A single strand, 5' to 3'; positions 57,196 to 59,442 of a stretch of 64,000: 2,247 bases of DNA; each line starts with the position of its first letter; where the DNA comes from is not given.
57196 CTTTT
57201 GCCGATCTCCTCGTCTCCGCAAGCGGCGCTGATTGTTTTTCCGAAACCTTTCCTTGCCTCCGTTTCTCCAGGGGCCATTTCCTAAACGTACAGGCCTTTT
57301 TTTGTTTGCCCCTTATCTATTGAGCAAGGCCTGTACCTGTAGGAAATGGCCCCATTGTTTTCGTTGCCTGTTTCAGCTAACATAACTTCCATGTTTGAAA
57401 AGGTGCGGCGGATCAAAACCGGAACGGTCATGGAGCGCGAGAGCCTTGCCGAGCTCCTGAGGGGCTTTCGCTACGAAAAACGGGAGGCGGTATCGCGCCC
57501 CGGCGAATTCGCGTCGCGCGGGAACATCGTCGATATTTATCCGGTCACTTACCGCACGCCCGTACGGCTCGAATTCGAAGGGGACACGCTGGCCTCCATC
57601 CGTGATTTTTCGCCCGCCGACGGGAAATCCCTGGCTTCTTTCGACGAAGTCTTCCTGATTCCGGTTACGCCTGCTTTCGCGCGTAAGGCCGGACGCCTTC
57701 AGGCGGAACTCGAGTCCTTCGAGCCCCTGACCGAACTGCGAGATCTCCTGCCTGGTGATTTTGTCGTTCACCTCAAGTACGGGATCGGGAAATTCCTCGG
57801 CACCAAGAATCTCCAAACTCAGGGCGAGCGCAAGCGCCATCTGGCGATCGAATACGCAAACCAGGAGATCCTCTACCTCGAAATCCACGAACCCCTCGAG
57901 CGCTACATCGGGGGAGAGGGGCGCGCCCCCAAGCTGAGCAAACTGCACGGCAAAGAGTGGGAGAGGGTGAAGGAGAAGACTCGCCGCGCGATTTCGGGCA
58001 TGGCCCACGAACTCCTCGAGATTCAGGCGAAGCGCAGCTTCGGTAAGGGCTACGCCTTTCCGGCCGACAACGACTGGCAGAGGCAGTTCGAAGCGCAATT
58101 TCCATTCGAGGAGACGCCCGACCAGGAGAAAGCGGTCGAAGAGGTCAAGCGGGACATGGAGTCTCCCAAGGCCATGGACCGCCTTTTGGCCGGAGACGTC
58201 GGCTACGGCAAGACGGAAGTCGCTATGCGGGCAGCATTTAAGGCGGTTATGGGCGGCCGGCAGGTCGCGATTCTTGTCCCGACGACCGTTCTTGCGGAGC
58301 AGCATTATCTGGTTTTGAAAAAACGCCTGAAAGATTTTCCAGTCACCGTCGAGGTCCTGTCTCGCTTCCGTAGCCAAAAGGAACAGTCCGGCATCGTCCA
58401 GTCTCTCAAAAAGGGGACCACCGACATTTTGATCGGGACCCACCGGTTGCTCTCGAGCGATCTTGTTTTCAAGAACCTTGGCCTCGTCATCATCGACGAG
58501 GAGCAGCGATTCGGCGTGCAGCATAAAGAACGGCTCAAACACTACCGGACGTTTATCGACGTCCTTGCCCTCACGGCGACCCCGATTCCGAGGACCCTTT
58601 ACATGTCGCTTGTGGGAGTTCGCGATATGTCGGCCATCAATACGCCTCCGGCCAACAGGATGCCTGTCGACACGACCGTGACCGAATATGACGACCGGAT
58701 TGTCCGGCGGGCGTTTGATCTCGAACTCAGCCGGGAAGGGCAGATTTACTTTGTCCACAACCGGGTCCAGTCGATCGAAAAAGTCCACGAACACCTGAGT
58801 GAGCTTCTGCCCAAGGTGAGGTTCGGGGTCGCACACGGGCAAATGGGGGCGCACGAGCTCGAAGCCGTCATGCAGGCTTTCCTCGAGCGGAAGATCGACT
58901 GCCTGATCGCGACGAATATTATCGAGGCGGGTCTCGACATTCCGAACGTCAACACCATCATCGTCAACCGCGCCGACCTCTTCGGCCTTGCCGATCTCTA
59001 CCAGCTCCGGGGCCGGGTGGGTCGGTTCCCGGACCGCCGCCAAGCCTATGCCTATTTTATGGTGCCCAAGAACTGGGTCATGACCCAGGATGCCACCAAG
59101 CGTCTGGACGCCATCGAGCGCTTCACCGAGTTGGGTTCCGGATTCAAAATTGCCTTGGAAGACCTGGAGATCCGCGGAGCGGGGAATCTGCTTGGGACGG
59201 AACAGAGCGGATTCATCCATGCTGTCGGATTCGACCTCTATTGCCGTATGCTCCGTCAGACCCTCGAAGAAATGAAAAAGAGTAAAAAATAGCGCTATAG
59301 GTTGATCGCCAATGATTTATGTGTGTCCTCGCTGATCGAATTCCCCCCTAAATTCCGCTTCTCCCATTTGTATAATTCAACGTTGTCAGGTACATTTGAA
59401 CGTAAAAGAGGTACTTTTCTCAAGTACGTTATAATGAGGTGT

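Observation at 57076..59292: Mini-Mfd: helicase core plus RNAP-interacting domain without the UvrB-homology N-terminus or autoinhibitory D7, abutting a repeat copy and a long hairpin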

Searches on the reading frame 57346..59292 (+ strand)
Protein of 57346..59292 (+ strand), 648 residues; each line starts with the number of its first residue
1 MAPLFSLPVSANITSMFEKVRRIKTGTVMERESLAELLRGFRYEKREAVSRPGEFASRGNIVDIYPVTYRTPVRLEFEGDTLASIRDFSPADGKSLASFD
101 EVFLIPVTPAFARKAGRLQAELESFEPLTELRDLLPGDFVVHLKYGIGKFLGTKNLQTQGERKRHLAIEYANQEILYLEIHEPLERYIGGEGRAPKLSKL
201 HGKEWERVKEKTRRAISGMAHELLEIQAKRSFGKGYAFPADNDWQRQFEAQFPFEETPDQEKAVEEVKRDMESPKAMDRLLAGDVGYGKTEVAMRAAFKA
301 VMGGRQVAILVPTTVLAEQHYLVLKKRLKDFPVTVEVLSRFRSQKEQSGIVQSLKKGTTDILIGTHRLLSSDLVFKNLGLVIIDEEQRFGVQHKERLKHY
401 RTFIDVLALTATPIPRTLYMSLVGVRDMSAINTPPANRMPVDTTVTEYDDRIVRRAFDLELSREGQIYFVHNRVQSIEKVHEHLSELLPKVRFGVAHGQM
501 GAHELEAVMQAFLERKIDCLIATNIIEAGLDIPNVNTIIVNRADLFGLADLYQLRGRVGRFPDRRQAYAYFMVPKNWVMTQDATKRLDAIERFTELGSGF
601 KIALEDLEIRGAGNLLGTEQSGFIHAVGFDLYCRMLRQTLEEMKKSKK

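Call 3: search_protein_families(library=pfam, proteins=[window:57346-59292:+], max_evalue=0.01)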
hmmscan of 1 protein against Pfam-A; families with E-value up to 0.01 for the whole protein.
window:57346-59292:+ (648 aa): 8 families
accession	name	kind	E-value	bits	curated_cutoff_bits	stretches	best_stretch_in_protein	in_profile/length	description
PF00270.35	DEAD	-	3.1e-25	89.3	26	1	257-418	1-164/167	DEAD/DEAH box helicase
PF00271.37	Helicase_C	-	3e-23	82.6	23.5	1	460-561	11-109/110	Helicase conserved C-terminal domain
PF17757.6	UvrB_inter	-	3.4e-19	69.2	22.9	1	23-107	3-88/91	UvrB interaction domain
PF02559.22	CarD_TRCF_RID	-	7.4e-10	39.2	23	1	136-178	3-45/57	CarD-like/TRCF RID domain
PF04851.21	ResIII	-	4e-09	37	22.5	1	256-413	4-162/164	Type III restriction enzyme, res subunit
PF14814.11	UB2H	-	2.6e-06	27.8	27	1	24-89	2-75/85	Bifunctional transglycosylase second domain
PF22590.2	Cas3-like_C_2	-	1.9e-05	25.3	27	1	465-561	3-104/106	CRISPR-associated nuclease/helicase Cas3, C-terminal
PF19833.4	RecG_dom3_C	-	0.00028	21.3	26.8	1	598-624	3-29/87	ATP-dependent DNA helicase RecG, domain 3, C-terminal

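Call 4: search_protein_families(library=ncbifam, proteins=[window:57346-59292:+], max_evalue=0.01)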
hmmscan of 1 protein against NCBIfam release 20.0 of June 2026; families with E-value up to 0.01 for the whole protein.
window:57346-59292:+ (648 aa): 39 families (the best 25 are shown)
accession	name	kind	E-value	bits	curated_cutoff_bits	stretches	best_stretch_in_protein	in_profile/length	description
TIGR00580.2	mfd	equivalog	1.7e-259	864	800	2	126-647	302-823/907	transcription-repair coupling factor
NF007966.0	PRK10689.1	equivalog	5.2e-189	630.5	1329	2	129-647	472-990/1148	transcription-repair coupling factor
NF008168.0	PRK10917.2-2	equivalog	3.8e-117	392.6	718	1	232-624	342-738/795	ATP-dependent DNA helicase RecG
NF008165.0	PRK10917.1-3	equivalog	4.4e-115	385.7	711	1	229-624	238-635/692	ATP-dependent DNA helicase RecG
TIGR00643.1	recG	equivalog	2.3e-109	366.9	659.4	1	233-624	213-608/629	ATP-dependent DNA helicase RecG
NF008170.0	PRK10917.2-4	equivalog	2.9e-98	329.8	975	1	234-623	379-770/826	ATP-dependent DNA helicase RecG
NF008164.0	PRK10917.1-2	equivalog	1.7e-94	317.5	785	1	226-623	249-645/704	ATP-dependent DNA helicase RecG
NF008163.0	PRK10917.1-1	equivalog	5.2e-92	309.3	796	1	225-625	238-644/692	ATP-dependent DNA helicase RecG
NF008166.0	PRK10917.1-4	equivalog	4.8e-86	289.4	864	1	240-622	261-654/705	ATP-dependent DNA helicase RecG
NF008167.0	PRK10917.2-1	equivalog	5.4e-74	249.6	995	1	242-623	271-686/744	ATP-dependent DNA helicase RecG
NF008169.0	PRK10917.2-3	equivalog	1.2e-54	185.9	555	1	242-622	218-581/610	ATP-dependent DNA helicase RecG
TIGR00595.1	priA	equivalog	1e-21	77.2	230.35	2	280-395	1-111/509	replication restart helicase PriA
NF003673.1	PRK05298.1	equivalog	2.7e-21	75.6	743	2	18-120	153-255/653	excinuclease ABC subunit UvrB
NF004066.1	PRK05580.1-3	equivalog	2.9e-21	75.5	813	2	245-391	242-381/788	primosomal protein N'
NF004070.0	PRK05580.2-2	equivalog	3.1e-19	68.6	921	2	254-389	195-325/729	primosomal protein N'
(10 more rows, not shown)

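Call 5: search_solved_structures(query=window:57346-59292:+, show_alignments=2)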
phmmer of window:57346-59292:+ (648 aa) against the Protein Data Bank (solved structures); distinct sequences matched with E-value up to 0.001: 54.
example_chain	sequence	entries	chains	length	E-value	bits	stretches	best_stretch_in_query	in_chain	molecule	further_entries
6ac6_A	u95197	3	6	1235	1.6e-174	584.9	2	133-643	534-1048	Mycobacterium smegmatis Mfd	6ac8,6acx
6aca_A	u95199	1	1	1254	2.3e-170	571.2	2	132-644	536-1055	Mycobacterium tuberculosis Mfd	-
6x26_A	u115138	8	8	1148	2.1e-169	568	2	115-646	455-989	Transcription-repair-coupling factor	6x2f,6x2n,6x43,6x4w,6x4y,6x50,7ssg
2eyq_A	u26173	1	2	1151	2.1e-169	568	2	115-646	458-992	Transcription-repair coupling factor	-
9n07_A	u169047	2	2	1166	2.2e-169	567.9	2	115-646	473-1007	Transcription-repair-coupling factor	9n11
6xeo_A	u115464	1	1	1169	2.2e-169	567.9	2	115-646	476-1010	Transcription-repair-coupling factor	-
6m6a_M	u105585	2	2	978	1.3e-154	519.1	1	90-645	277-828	Transcription-repair-coupling factor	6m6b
13jq_A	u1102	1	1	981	2.9e-154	518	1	90-645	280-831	Transcription-repair-coupling factor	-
1gm5_A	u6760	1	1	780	1.5e-72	248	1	239-633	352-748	RECG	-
9wm0_A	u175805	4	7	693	6.2e-62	213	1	219-625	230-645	ATP-dependent DNA helicase RecG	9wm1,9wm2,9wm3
3v4r_A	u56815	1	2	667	7.8e-13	50.9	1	18-127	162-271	UvrABC system protein B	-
2d7d_A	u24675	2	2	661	2.2e-12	49.4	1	18-127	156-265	UvrABC system protein B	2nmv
6o8e_A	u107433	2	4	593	7.3e-12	47.6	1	18-127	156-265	UvrABC system protein B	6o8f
6o8g_A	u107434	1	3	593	1e-11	47.2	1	18-127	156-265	UvrABC system protein B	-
6o8h_A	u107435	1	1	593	1.2e-11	46.9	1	18-127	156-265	UvrABC system protein B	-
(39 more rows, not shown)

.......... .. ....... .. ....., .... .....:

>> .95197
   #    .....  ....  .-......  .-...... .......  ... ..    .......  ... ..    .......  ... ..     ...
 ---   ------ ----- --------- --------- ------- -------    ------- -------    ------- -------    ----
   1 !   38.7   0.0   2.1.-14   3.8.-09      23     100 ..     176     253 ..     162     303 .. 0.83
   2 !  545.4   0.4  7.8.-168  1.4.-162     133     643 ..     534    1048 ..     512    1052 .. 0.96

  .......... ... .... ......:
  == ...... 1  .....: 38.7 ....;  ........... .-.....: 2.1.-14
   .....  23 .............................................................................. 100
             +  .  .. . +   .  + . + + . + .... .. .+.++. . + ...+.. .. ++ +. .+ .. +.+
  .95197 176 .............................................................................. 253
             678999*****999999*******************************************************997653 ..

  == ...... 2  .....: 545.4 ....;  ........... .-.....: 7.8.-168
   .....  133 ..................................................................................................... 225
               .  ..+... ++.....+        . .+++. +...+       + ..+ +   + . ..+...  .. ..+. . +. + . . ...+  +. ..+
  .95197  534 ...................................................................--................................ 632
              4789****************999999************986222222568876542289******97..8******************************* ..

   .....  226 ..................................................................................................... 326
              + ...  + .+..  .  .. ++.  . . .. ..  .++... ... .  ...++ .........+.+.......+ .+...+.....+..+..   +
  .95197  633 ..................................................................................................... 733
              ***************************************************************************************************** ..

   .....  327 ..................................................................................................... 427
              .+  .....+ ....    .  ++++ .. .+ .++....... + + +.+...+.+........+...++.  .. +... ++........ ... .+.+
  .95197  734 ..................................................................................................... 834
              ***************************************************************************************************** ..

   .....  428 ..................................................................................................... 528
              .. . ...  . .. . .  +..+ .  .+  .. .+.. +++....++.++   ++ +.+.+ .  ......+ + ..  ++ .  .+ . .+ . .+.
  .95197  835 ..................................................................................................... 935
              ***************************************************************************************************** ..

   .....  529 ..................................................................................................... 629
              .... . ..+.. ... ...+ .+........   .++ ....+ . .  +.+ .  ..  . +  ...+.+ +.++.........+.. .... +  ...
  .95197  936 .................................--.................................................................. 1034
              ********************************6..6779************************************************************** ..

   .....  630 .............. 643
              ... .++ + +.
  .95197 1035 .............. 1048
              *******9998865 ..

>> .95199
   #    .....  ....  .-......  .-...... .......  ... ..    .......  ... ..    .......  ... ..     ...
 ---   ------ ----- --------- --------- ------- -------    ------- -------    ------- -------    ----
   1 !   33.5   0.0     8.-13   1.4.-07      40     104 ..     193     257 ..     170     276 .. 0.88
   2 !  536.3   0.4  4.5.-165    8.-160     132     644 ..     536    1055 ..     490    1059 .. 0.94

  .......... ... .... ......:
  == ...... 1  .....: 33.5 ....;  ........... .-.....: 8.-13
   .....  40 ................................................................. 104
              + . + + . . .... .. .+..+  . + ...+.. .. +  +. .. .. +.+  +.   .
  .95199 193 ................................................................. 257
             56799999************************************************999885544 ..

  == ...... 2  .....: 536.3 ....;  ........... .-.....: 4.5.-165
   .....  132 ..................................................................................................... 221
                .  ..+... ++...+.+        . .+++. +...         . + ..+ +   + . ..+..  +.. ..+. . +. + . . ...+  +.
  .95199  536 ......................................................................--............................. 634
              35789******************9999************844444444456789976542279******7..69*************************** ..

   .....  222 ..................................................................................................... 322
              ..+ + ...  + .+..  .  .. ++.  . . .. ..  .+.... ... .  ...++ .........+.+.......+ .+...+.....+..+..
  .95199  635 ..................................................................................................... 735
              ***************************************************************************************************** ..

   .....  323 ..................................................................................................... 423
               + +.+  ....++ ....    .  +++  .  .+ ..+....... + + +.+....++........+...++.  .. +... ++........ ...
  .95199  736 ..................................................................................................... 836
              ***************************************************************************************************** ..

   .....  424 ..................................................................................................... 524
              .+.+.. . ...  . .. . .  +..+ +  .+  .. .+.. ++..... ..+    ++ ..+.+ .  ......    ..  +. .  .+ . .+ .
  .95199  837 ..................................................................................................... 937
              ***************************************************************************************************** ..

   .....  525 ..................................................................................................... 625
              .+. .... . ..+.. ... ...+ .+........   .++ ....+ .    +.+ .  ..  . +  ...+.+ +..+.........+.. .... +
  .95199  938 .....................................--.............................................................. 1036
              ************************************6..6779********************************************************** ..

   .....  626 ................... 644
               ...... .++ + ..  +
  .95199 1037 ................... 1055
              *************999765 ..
